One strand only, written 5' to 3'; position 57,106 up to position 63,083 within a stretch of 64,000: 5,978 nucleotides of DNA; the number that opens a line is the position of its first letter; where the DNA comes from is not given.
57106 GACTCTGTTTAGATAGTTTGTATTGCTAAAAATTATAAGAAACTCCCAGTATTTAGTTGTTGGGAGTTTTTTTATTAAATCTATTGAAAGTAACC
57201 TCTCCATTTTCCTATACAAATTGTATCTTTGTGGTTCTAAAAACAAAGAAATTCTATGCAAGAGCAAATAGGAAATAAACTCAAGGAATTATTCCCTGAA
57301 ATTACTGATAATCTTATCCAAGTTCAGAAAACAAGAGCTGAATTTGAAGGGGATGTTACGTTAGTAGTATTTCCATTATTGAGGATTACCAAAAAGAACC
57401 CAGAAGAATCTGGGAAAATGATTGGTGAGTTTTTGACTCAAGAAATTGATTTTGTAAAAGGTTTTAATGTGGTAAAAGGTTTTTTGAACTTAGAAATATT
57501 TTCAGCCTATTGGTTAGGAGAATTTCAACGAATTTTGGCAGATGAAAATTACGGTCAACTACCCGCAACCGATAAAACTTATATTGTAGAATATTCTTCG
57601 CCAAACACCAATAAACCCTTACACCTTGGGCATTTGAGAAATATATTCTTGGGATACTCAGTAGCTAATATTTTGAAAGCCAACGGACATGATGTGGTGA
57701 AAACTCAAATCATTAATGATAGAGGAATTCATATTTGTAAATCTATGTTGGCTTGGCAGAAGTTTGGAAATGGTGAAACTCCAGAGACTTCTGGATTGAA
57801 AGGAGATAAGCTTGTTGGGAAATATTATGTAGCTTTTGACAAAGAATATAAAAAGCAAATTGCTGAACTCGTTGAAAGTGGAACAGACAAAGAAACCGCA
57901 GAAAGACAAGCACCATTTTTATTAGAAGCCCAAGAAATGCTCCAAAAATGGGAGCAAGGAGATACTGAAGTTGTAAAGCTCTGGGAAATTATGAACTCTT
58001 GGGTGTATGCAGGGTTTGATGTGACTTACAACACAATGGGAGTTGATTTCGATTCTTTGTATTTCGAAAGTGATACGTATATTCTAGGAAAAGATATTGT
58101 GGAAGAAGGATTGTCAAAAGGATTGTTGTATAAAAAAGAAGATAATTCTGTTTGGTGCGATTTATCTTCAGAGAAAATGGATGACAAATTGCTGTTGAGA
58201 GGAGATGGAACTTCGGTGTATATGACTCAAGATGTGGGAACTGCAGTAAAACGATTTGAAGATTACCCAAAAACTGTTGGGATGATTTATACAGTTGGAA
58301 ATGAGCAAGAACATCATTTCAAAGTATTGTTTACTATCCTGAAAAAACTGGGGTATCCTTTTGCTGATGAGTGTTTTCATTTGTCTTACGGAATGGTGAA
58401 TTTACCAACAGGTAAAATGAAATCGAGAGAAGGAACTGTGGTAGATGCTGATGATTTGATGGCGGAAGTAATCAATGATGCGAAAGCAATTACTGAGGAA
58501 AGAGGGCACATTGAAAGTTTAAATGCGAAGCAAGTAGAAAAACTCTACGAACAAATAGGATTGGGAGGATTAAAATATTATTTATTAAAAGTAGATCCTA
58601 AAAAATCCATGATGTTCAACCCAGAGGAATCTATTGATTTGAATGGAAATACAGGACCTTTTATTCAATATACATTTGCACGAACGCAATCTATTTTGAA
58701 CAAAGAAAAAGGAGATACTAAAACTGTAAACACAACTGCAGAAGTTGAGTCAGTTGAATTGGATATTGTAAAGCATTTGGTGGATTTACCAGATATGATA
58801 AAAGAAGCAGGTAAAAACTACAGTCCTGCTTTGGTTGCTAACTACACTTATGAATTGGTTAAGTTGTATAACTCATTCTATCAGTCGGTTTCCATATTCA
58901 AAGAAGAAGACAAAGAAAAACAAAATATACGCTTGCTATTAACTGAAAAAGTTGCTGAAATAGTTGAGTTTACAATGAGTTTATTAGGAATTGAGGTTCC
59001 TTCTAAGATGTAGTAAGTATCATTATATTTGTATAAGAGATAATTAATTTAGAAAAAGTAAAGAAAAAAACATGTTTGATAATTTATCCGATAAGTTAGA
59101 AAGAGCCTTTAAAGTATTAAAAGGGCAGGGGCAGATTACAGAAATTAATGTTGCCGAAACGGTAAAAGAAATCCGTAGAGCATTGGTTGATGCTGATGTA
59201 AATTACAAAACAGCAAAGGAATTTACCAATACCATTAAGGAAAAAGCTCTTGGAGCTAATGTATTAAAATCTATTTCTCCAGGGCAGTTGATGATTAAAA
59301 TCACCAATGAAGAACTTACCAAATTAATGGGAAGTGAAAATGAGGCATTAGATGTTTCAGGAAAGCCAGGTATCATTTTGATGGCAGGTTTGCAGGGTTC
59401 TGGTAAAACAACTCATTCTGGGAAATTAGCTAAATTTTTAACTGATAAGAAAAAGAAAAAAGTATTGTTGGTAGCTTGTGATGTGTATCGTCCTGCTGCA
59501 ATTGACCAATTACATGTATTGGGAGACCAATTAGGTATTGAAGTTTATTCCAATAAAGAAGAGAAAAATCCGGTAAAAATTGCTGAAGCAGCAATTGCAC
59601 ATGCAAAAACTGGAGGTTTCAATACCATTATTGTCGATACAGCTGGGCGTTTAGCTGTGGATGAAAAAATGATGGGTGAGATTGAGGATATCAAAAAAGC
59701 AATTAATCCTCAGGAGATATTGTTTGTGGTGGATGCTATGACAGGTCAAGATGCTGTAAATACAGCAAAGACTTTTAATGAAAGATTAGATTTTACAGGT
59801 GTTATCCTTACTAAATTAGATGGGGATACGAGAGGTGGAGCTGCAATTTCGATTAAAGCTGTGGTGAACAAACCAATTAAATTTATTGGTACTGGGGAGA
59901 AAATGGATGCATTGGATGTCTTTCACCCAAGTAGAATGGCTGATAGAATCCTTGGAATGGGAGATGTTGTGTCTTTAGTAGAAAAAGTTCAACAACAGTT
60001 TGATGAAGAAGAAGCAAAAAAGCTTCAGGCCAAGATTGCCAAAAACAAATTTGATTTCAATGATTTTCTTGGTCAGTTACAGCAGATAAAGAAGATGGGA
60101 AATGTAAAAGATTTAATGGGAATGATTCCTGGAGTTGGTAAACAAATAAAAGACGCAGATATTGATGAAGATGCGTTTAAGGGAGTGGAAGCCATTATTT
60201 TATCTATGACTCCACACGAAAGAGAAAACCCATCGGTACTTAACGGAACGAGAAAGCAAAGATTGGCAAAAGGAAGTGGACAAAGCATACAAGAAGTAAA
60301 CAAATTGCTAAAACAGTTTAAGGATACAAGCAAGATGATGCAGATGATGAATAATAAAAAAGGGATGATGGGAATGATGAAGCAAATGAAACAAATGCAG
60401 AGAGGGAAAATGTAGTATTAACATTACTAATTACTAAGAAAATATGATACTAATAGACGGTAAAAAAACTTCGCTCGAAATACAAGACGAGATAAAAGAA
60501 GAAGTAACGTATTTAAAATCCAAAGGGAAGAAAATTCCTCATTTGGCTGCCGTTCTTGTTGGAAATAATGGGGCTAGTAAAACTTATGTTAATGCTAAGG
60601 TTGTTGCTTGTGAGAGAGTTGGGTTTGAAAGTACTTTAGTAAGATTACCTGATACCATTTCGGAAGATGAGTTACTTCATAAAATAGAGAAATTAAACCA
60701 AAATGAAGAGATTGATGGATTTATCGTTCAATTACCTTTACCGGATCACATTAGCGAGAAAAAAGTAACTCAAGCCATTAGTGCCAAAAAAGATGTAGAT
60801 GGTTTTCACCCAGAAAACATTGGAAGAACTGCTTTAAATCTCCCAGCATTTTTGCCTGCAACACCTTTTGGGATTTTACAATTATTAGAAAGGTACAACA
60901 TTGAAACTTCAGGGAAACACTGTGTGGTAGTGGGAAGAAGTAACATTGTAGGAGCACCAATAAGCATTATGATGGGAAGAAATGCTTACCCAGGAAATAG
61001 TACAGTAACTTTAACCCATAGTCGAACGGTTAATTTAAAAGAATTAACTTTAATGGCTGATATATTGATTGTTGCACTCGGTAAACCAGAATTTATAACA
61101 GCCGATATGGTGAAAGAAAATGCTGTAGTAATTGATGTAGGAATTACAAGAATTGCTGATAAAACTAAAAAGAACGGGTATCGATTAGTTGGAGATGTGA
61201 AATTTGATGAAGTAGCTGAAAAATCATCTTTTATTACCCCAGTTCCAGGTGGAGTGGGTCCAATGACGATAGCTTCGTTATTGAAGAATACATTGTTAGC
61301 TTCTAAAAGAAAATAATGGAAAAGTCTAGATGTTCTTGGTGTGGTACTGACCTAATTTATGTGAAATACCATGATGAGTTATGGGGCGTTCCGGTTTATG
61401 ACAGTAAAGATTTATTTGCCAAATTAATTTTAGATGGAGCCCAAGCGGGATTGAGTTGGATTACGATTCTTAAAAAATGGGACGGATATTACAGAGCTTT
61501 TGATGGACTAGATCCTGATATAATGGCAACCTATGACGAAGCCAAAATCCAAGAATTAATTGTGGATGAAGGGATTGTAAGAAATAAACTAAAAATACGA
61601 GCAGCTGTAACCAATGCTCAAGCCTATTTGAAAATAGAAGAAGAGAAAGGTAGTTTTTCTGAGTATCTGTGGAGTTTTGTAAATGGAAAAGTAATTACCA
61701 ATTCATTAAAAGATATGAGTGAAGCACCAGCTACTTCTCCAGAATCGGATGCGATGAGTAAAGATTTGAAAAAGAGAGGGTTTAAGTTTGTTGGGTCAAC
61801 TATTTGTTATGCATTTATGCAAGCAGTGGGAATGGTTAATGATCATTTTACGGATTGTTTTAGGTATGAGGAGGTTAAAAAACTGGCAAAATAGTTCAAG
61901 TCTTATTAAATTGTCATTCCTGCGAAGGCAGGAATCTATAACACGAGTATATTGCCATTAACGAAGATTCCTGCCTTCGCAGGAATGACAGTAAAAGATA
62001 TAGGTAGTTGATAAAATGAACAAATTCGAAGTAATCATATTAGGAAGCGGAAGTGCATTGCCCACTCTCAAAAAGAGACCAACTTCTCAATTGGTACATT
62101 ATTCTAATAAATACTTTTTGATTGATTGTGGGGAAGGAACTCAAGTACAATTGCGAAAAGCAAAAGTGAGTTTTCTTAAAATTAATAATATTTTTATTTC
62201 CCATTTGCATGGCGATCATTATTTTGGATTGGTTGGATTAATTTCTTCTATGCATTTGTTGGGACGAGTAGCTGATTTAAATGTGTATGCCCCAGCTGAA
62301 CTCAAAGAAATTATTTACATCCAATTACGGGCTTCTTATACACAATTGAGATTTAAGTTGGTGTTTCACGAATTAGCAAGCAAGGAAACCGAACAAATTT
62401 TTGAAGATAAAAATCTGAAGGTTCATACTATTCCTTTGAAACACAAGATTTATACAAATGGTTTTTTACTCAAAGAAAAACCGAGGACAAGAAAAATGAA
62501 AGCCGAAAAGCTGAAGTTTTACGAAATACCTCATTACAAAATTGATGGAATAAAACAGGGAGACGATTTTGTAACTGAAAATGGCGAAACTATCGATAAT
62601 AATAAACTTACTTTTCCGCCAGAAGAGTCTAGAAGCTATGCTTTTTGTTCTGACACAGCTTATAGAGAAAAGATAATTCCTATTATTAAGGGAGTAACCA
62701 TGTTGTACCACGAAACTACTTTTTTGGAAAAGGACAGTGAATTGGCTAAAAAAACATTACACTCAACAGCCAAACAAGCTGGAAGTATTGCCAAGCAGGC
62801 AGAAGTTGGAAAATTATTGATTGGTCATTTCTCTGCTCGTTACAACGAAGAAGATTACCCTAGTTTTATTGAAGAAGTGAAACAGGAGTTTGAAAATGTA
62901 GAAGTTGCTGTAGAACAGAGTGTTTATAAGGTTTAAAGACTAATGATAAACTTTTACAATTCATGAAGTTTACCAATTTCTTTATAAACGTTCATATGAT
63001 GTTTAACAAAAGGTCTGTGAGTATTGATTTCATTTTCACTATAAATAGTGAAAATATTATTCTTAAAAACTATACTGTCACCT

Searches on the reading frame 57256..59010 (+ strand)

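Call 14: search_protein_families(library=pfam, proteins=[window:57256-59010:+], max_evalue=0.01)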
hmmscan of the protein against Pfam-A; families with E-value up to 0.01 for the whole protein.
window:57256-59010:+ (585 aa): 3 families
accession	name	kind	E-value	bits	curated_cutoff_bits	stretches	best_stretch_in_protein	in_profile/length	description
PF00750.26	tRNA-synt_1d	-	2.3e-42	145.6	23.3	1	91-447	3-340/349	tRNA synthetases class I (R), catalytic domain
PF05746.21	DALR_1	-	2.2e-26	92.7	22.3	1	470-585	1-117/117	DALR anticodon binding domain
PF03485.21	Arg_tRNA_synt_N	-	0.00033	21.7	21.5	1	2-80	4-84/85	Arginyl tRNA synthetase N terminal domain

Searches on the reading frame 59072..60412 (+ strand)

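Call 16: search_protein_families(library=pfam, proteins=[window:59072-60412:+], max_evalue=0.001)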
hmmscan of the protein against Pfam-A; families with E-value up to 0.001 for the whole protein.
window:59072-60412:+ (447 aa): 8 families
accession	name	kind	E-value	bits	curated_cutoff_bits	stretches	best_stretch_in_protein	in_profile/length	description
PF00448.28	SRP54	-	1.5e-75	253.6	22.7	1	101-295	3-196/196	SRP54-type protein, GTPase domain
PF02978.25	SRP_SPB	-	1.2e-34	118.9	27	1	326-423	1-91/91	Signal peptide binding domain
PF02881.24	SRP54_N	-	4.5e-19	68.9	22.4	1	5-82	1-75/75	SRP54-type protein, helical bundle domain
PF01656.29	CbiA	-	1.3e-06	28.9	25.4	1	106-256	6-90/125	CobQ/CobB/MinD/ParA nucleotide binding domain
PF06414.18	Zeta_toxin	-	4e-06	26.8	22.3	1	96-192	13-104/199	Zeta toxin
PF13401.12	AAA_22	-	6.3e-05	23.7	27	1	99-215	5-118/130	AAA domain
PF20720.3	nSTAND3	-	0.00017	21.8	27.2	0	90-178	8-98/155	Novel STAND NTPase 3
PF13614.12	AAA_31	-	0.00066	20.1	27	0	109-144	12-46/177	AAA domain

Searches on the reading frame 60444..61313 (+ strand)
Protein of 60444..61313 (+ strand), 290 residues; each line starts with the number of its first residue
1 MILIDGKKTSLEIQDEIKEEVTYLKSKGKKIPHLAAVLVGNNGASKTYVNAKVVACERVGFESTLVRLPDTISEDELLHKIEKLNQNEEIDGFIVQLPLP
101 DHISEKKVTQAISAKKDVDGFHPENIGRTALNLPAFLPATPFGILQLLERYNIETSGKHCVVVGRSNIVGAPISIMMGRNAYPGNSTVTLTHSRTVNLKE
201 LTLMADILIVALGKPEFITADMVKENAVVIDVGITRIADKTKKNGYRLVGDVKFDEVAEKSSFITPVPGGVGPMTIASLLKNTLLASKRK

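Call 16: search_protein_families(library=pfam, proteins=[window:60444-61313:+], max_evalue=0.001)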
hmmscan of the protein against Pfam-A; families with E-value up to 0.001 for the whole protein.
window:60444-61313:+ (290 aa): 2 families
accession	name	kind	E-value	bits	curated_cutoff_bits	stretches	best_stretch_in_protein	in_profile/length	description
PF02882.25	THF_DHG_CYH_C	-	7.5e-64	214.3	27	1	122-289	1-158/160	Tetrahydrofolate dehydrogenase/cyclohydrolase, NAD(P)-binding domain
PF00763.28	THF_DHG_CYH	-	2.1e-40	138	32.8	1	4-119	1-115/115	Tetrahydrofolate dehydrogenase/cyclohydrolase, catalytic domain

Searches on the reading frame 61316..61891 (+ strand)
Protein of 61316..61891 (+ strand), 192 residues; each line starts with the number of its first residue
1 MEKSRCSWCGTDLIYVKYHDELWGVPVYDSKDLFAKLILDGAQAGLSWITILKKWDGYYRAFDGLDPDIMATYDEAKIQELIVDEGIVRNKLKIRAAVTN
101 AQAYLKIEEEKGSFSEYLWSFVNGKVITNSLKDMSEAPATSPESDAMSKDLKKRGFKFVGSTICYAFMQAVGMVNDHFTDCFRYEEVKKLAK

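Call 16: search_protein_families(library=pfam, proteins=[window:61316-61891:+], max_evalue=0.001)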
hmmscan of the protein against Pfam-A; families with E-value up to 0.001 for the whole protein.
window:61316-61891:+ (192 aa): 1 family
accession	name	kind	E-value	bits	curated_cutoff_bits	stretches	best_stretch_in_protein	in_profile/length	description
PF03352.18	Adenine_glyco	-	8.9e-79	263.9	25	1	8-183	1-176/177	Methyladenine glycosylase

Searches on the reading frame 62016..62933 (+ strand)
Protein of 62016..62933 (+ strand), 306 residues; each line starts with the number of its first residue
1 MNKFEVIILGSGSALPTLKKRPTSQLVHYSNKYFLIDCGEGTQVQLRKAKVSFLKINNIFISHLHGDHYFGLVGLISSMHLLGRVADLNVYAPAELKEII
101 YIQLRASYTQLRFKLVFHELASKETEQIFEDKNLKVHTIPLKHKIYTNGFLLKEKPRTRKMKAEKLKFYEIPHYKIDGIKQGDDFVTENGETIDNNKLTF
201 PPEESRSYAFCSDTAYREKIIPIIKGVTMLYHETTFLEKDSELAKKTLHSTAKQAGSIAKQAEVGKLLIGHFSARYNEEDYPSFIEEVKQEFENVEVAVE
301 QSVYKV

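Call 16: search_protein_families(library=pfam, proteins=[window:62016-62933:+], max_evalue=0.001)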
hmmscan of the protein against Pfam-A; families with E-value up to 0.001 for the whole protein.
window:62016-62933:+ (306 aa): 4 families
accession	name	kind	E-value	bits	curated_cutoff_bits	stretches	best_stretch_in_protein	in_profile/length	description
PF12706.13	Lactamase_B_2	-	5.9e-14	52.6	27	1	34-147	3-116/200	Beta-lactamase superfamily domain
PF13691.12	Lactamase_B_4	-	2e-07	31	27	1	23-68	13-60/63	tRNase Z endonuclease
PF00753.33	Lactamase_B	-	5.2e-07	30.2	22.7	1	26-77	10-65/196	Metallo-beta-lactamase superfamily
PF23023.1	Anti-Pycsar_Apyc1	-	0.0004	20.4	50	1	6-75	5-73/250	Anti-Pycsar protein Apyc1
